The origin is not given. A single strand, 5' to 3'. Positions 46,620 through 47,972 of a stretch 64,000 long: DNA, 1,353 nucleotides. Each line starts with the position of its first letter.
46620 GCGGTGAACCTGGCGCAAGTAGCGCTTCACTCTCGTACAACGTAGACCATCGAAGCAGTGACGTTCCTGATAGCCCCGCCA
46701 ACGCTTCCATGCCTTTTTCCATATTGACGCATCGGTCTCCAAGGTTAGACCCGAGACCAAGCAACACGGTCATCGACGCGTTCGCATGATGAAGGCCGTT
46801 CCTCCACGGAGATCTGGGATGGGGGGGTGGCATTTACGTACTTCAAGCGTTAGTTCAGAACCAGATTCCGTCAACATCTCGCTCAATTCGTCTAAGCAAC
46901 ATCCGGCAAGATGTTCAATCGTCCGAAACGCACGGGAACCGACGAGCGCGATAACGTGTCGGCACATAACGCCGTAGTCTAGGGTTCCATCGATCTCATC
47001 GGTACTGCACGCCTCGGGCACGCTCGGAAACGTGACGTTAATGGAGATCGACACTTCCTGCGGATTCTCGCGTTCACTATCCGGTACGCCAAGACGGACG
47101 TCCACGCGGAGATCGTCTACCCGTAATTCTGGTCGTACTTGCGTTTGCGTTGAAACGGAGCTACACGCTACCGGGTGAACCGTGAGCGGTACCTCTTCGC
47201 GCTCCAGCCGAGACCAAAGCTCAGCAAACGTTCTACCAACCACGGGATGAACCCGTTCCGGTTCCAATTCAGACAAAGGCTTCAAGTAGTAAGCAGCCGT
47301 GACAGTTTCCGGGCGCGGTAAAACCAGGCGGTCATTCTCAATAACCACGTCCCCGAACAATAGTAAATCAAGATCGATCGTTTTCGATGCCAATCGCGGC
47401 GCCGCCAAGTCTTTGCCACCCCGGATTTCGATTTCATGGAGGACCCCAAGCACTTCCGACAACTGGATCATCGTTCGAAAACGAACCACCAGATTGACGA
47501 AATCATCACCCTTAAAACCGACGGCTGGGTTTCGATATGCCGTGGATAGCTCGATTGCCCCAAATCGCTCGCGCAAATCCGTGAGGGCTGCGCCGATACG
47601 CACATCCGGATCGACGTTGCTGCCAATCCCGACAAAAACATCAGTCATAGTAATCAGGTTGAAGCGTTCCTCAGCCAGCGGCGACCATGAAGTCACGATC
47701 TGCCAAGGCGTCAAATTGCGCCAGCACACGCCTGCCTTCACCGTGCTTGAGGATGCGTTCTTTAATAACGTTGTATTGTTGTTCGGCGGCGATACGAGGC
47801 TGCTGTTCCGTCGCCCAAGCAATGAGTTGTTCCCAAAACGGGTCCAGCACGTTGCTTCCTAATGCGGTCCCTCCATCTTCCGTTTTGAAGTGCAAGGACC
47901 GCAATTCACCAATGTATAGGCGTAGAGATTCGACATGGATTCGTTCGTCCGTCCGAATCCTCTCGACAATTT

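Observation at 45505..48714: Compact pterin-branch operon built from fused genes: unknown protein, then HPPK-like+FolB, then FolK+FolP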

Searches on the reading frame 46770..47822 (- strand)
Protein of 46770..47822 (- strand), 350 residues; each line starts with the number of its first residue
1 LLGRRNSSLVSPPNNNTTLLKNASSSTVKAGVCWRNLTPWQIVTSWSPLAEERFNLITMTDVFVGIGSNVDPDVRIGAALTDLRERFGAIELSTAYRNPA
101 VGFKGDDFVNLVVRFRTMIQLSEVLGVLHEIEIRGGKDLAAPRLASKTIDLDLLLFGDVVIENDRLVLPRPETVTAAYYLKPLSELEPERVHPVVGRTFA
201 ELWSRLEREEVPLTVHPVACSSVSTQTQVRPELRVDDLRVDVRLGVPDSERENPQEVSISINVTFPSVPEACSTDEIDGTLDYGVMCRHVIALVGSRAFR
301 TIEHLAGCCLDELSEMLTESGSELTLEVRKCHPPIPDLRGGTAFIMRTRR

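Call 3: search_protein_families(library=pfam, proteins=[window:46770-47822:-], max_evalue=0.01)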
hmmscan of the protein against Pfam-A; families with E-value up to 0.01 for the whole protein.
window:46770-47822:- (350 aa): 2 families
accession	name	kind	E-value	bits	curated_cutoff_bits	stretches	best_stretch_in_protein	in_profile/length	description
PF01288.25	HPPK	-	1.1e-19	71.4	25.7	1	63-188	1-116/116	7,8-dihydro-6-hydroxymethylpterin-pyrophosphokinase (HPPK)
PF02152.23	FolB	-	3.5e-18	66.6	31.8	1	234-337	2-103/113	Dihydroneopterin aldolase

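Call 4: search_protein_families(library=ncbifam, proteins=[window:46770-47822:-], max_evalue=0.01)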
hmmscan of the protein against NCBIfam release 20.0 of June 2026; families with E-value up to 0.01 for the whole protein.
window:46770-47822:- (350 aa): 6 families
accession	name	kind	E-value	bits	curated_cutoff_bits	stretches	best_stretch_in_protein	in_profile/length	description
TIGR01498.1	folK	equivalog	1.1e-21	77.4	54.1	1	62-188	1-128/128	2-amino-4-hydroxy-6-hydroxymethyldihydropteridine diphosphokinase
NF010692.0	PRK14092.1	equivalog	2e-18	66.7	234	1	61-192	9-142/163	2-amino-4-hydroxy-6-hydroxymethyldihydropteridine diphosphokinase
TIGR00526.1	folB_dom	domain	1.8e-16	60.4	45.05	1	233-348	4-117/122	FolB domain-containing protein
NF007595.0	PRK10239.1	equivalog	4.5e-16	59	252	1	59-194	1-140/159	2-amino-4-hydroxy-6-hydroxymethyldihydropteridine diphosphokinase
TIGR00525.1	folB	equivalog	4.6e-16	59.3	72.15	1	232-337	2-105/116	dihydroneopterin aldolase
NF008418.0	PRK11245.1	equivalog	7.9e-10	38.9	152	1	232-315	7-89/121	dihydroneopterin triphosphate 2'-epimerase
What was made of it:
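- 46770..47648 (-): Gene for the K*-FolB fusion (292 aa): an N-terminal HPPK-like domain (about residues 1-140), a poorly conserved linker (141-171) and a C-terminal dihydroneopterin aldolase domain (172-292). Pfam HPPK 71 bits and FolB 67 bits; TIGR01498 77 bits; TIGR00526 60 bits (calls 3, 4).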

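Call 16: find_homologous_proteins(query=window:46770-47648:-, max_evalue=0.001)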
Query window:46770-47648:- (292 aa): 204 proteins with E <= 0.001 among 2856 candidates; the best 120 are listed.
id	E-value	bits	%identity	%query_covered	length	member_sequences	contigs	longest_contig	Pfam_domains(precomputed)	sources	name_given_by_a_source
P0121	6.0e-186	635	98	100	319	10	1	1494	PF01288.26,PF02152.24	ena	-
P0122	3.3e-168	576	88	100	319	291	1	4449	PF01288.26,PF02152.24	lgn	-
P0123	5.6e-163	559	86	100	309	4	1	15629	PF01288.26,PF02152.24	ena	-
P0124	5.3e-158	543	85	100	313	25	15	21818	PF01288.26,PF02152.24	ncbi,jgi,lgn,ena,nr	ncbi:MAG: 2-amino-4-hydroxy-6-hydroxymethyldihydropteridine diphosphokinase [Pseudomonadota bacteriu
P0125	1.5e-156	538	85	100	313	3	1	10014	PF01288.26,PF02152.24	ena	-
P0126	8.2e-152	523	82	100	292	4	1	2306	PF01288.26,PF02152.24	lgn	-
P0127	1.1e-148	512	78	100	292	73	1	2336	PF01288.26,PF02152.24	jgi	-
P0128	5.8e-148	510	77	100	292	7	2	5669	PF01288.26,PF02152.24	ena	-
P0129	3.2e-145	501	76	100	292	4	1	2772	PF01288.26,PF02152.24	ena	-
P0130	6.1e-145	500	76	100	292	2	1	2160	PF01288.26,PF02152.24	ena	-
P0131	1.5e-87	312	49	100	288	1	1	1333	PF01288.26,PF02152.24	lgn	-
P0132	1.3e-85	305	48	100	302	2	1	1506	PF01288.26,PF02152.24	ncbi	-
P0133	2.0e-85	305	49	100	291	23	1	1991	PF01288.26,PF02152.24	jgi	jgi:2-amino-4-hydroxy-6-hydroxymethyldihydropteridine diphosphokinase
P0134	1.6e-83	298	47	100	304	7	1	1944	PF01288.26,PF02152.24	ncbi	-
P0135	1.5e-72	263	48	98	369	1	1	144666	PF01288.26,PF02152.24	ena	-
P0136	7.4e-71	257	45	99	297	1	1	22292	PF01288.26,PF02152.24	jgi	jgi:2-amino-4-hydroxy-6-hydroxymethyldihydropteridine diphosphokinase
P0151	1.2e-39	155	47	53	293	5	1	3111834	PF01288.26,PF02152.24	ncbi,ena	-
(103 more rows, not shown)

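Call 17: search_solved_structures(query=window:46770-47648:-, max_evalue=0.001, show_alignments=4)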
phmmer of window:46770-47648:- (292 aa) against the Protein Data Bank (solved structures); distinct sequences matched with E-value up to 0.001: 30.
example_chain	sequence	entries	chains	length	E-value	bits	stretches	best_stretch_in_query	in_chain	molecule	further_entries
8sif_A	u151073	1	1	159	6.1e-16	61.9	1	1-135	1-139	2-amino-4-hydroxy-6-hydroxymethyldihydropteridine pyrophosphokinase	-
5etk_A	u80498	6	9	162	6.5e-16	61.8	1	1-135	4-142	2-amino-4-hydroxy-6-hydroxymethyldihydropteridine pyrophosphokinase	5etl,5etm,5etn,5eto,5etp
4m5g_A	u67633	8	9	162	6.5e-16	61.8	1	1-135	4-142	2-amino-4-hydroxy-6-hydroxymethyldihydropteridine pyrophosphokinase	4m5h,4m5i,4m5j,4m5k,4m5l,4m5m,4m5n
1tmj_A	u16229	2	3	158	1.2e-15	60.9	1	4-135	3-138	2-amino-4-hydroxy-6-hydroxymethyldihydropteridine pyrophosphokinase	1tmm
3hd2_A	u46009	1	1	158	1.4e-15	60.7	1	4-135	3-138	2-amino-4-hydroxy-6-hydroxymethyldihydropteridine pyrophosphokinase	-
1dy3_A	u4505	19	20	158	1.6e-15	60.5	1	4-135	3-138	2-amino-4-hydroxy-6-hydroxymethyldihydropteridine pyrophosphokinase | 6-HYDROXYMETHYL-7,8-DIHYDROPTERIN PYROPHOSPHOKINASE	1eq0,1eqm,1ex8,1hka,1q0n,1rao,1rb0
3kug_A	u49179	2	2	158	2.2e-15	60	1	4-135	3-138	2-amino-4-hydroxy-6-hydroxymethyldihydropteridine pyrophosphokinase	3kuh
1hq2_A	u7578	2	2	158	4.2e-15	59.1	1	4-135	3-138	6-HYDROXYMETHYL-7,8-DIHYDROPTERIN PYROPHOSPHOKINASE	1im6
1f9h_A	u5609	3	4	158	4.3e-15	59.1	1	4-135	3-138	6-HYDROXYMETHYL-7,8-DIHYDROPTERIN PYROPHOSPHOKINASE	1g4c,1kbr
3hsd_A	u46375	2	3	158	7.7e-15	58.3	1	4-135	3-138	HPPK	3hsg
3hsz_A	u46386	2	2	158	8e-15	58.2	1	4-135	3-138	HPPK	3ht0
3kue_A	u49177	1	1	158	1.1e-14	57.7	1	4-135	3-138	2-amino-4-hydroxy-6-hydroxymethyldihydropteridine pyrophosphokinase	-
3hcx_A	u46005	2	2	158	1.4e-14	57.4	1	4-135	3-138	2-amino-4-hydroxy-6-hydroxymethyldihydropteridine pyrophosphokinase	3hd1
3hsj_A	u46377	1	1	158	2.1e-14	56.8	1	4-135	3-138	HPPK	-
3ill_A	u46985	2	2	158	2.1e-14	56.8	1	4-135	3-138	2-amino-4-hydroxy-6-hydroxymethyldihydropteridine pyrophosphokinase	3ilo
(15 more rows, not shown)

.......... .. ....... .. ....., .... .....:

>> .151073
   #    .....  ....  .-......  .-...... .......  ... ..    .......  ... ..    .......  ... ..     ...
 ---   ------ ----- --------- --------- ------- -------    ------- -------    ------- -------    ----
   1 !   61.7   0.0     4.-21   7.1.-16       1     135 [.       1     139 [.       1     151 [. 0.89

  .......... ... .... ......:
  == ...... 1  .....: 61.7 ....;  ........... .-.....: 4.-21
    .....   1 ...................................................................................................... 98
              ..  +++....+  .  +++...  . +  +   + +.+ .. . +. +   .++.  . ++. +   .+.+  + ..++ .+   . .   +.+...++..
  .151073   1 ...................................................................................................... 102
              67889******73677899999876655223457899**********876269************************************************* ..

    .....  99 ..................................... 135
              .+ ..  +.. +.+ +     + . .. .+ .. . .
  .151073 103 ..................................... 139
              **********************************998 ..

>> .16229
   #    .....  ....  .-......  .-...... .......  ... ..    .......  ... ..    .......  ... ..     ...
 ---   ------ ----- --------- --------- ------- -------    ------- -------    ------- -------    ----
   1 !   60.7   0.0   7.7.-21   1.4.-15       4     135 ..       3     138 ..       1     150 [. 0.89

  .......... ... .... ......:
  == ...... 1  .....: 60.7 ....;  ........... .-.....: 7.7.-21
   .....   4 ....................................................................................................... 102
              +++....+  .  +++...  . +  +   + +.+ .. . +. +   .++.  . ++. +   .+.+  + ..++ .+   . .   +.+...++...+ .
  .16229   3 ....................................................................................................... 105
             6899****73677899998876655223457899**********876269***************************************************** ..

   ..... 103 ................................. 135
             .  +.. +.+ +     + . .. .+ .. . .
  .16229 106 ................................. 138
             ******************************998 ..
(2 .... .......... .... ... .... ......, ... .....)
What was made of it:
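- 47229..47648 (-): K* domain: HPPK-like, with the catalytic arginines replaced (R82K, R84L, R92K, H115R, R121A in E. coli numbering). D95, D97, E77 and N55 are kept, and Y53 is F. Alignment to E. coli HPPK structures (call 17).
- Closest known: SulD-type DHNA-HPPK fusions. Same: An aldolase and an HPPK-family domain share one polypeptide (call 17 lists 2CG8 as a match).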

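Call 22: find_encoding_contigs(protein=P0151, flank=8000, max_places=2)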
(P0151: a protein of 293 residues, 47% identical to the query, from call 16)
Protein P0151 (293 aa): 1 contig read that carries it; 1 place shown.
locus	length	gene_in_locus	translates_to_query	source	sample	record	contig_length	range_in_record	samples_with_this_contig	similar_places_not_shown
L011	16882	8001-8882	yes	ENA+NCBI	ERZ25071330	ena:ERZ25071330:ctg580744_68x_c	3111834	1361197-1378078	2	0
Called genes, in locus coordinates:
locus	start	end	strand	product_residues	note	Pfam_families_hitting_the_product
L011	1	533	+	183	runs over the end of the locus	PF01883:FeS_assembly_P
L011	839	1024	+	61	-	-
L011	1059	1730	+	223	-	PF06314:ADC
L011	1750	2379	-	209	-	PF26621:DUF8198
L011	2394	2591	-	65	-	PF11381:DUF3185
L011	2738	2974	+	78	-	-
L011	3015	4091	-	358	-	PF20067:SSL_N, PF08450:SGL, PF03088:Str_synth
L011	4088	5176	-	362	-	PF01070:FMN_dh, PF03060:NMO (weak), PF01645:Glu_synthase (weak), PF00478:IMPDH (faint)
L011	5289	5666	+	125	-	PF13430:DUF4112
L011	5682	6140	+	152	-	PF08534:Redoxin, PF00578:AhpC-TSA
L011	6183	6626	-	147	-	PF09424:YqeY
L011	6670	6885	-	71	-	PF01165:Ribosomal_S21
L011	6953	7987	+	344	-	PF00814:TsaD, PF22521:HypF_C_2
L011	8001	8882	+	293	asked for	PF02152:FolB, PF01288:HPPK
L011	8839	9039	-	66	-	PF11146:DUF2905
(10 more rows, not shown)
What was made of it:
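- Tried and rejected: It turned out to be an ordinary B-K fusion beside tsaD and rpsU (call 22).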

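Call 23: find_encoding_contigs(protein=P0135, flank=8000, max_places=2)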
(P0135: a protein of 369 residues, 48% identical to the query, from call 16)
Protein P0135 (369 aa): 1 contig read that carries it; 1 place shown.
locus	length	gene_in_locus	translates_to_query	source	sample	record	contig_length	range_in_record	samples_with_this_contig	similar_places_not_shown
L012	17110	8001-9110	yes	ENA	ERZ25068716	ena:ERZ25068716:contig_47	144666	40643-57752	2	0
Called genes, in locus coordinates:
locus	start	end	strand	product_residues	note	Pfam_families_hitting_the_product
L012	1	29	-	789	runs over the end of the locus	PF20256:MoCoBD_2, PF02738:MoCoBD_1, PF20256:MoCoBD_2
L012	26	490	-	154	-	PF13085:Fer2_3 (weak), PF01799:Fer2_2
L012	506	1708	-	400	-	PF02515:CoA_transf_3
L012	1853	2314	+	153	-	PF00903:Glyoxalase, PF13468:Glyoxalase_3, PF13669:Glyoxalase_4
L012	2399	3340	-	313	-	PF00296:Bac_luciferase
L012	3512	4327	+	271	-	PF06283:ThuA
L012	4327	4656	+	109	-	-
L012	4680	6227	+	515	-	PF01565:FAD_binding_4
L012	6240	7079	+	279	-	-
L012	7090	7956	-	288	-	-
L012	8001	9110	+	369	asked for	PF01288:HPPK, PF02152:FolB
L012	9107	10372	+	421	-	PF01288:HPPK, PF00809:Pterin_bind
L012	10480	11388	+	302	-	PF00487:FA_desaturase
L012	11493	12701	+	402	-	PF25917:BSH_RND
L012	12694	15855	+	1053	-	PF00873:ACR_tran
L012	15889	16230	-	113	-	PF07883:Cupin_2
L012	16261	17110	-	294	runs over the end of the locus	PF00106:adh_short, PF08659:KR, PF13561:adh_short_C2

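Call 28: find_related_loci(query=A3, collection=genome_contigs, flank=8000)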
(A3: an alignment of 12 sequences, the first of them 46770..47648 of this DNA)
Query A3 (292 aa) in genome_contigs; peptide patterns used: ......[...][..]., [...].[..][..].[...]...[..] (x = any residue, [..] = any of these).
600 stretches matched a pattern (row limit reached: there are more); 573 encode a relative of the query (tblastn E <= 1e-3); the best 80 are kept; 80 distinct loci.
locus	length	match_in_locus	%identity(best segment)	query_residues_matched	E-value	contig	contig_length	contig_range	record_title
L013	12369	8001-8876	85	1-292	3e-168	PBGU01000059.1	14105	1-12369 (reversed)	MAG: Gammaproteobacteria bacterium isolate SP3050 MHASMcontig_1696507, whole genome shotgun sequence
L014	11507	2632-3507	86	1-292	1e-160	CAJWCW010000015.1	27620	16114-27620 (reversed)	MAG TPA_asm: uncultured Gammaproteobacteria bacterium isolate ERR598947_bin.81_MetaBAT_v2.12.1_MAG genome assembly, cont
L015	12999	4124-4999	83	1-292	4e-152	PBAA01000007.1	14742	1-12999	MAG: Gammaproteobacteria bacterium isolate SP6 20491, whole genome shotgun sequence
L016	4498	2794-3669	77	1-292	3e-146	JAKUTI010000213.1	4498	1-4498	MAG: Pseudomonadales bacterium isolate ALOHA_A2.5_103 A2.5-Pseudomonadales-7_213, whole genome shotgun sequence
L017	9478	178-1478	40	1-288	2e-59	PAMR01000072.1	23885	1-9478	MAG: Gammaproteobacteria bacterium isolate SAT2910 274544, whole genome shotgun sequence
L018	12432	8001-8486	47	1-165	1e-41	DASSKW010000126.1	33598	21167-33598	MAG TPA_asm: Gammaproteobacteria bacterium isolate SMAG_U1153 k141_297325, whole genome shotgun sequence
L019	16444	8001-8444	44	1-148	2e-38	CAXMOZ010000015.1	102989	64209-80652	MAG: uncultured Acidimicrobiia bacterium isolate 07C-BC-St04_bin.28.orig genome assembly, contig: k141_56586, whole geno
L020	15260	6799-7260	49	1-155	2e-37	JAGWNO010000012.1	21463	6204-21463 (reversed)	MAG: Gammaproteobacteria bacterium isolate REEB234 contig-150_3786, whole genome shotgun sequence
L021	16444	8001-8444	46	1-148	1e-35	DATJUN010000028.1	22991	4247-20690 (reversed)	MAG TPA_asm: Steroidobacteraceae bacterium isolate SMAG_U15047 k141_1896730, whole genome shotgun sequence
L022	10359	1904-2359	41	1-152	9e-35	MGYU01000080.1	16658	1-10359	MAG: Gammaproteobacteria bacterium RIFCSPLOWO2_12_47_11 rifcsplowo2_12_sub10_scaffold_489, whole genome shotgun sequence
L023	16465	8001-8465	39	1-155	5e-34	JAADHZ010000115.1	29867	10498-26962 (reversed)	MAG: Gammaproteobacteria bacterium isolate M_MetaBat.225 contig-127_1766, whole genome shotgun sequence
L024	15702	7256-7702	44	4-152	3e-34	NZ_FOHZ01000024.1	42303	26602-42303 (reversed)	Marinobacter segnicrescens strain CGMCC 1.6489, whole genome shotgun sequence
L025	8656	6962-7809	39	4-248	7e-34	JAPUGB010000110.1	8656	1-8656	MAG: Gammaproteobacteria bacterium isolate A5-S04_114 A5-S04_114_cg110, whole genome shotgun sequence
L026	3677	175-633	39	4-156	1e-33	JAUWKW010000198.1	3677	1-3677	MAG: Chromatiales bacterium isolate CSMAG_2356 CSMAG_2356_k141_867169_length_3677_cov_4.0000, whole genome shotgun seque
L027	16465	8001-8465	43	4-159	3e-33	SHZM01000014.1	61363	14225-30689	MAG: Gammaproteobacteria bacterium isolate Baikal-deep-G149 BACOMB-C1772, whole genome shotgun sequence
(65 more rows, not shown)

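Call 65: find_encoding_contigs(protein=P0136, flank=6000, max_places=1)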
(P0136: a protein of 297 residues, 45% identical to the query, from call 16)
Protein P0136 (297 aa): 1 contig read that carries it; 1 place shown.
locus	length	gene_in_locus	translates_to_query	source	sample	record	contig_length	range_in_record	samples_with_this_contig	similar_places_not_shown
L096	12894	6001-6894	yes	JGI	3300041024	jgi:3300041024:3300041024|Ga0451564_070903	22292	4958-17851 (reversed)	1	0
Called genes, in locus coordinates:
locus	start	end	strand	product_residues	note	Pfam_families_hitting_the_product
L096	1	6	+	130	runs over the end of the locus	PF00571:CBS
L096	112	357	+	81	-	-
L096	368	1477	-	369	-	PF05222:AlaDh_PNT_N, PF00070:Pyr_redox (faint), PF01262:AlaDh_PNT_C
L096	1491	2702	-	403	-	PF25917:BSH_RND (faint), PF25967:RND-MFP_C, PF25989:YknX_C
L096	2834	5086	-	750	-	-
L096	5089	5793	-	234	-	PF00005:ABC_tran, PF13304:AAA_21 (weak)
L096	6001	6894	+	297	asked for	PF01288:HPPK, PF02152:FolB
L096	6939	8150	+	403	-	PF01288:HPPK, PF00809:Pterin_bind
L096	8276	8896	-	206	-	PF00743:FMO-like (weak), PF13738:Pyr_redox_3 (weak)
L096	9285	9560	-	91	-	-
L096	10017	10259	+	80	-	-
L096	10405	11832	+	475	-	PF00083:Sugar_tr (faint), PF07690:MFS_1, PF12832:MFS_1_like (weak)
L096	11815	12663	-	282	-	PF00126:HTH_1, PF03466:LysR_substrate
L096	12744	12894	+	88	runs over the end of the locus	-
